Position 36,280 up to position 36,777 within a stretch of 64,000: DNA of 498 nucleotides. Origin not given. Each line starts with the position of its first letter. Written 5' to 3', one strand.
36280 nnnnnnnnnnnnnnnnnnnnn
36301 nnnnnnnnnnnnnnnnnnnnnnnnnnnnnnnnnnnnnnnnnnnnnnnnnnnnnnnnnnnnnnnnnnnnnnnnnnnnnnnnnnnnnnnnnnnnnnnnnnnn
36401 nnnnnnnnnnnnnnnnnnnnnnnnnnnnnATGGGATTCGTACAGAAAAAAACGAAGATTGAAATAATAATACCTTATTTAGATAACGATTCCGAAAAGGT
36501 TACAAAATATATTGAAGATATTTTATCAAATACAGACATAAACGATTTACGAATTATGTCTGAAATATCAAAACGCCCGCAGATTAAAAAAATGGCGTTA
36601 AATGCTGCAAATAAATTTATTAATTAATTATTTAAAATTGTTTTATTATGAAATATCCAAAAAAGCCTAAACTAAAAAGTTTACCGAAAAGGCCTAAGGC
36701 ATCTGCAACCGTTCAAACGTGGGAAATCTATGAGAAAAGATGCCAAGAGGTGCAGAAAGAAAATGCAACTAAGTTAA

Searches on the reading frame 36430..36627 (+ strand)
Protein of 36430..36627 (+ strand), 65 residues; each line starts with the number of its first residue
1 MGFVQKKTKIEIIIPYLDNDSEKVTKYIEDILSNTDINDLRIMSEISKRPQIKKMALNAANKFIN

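Call 56: search_protein_families(library=pfam, proteins=[window:36430-36627:+], max_evalue=5)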
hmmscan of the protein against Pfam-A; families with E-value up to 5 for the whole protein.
window:36430-36627:+ (65 aa): 2 families
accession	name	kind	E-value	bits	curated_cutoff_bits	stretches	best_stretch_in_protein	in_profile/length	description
PF21716.3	dnstrm_HI1420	-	0.041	14.2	27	1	15-57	9-51/90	Probable addiction module antidote protein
PF21563.3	Mcp40H-20_sensor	-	0.079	13.7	27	1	16-54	11-49/112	Methyl-accepting chemotaxis sensory transducer, class 40H, sensor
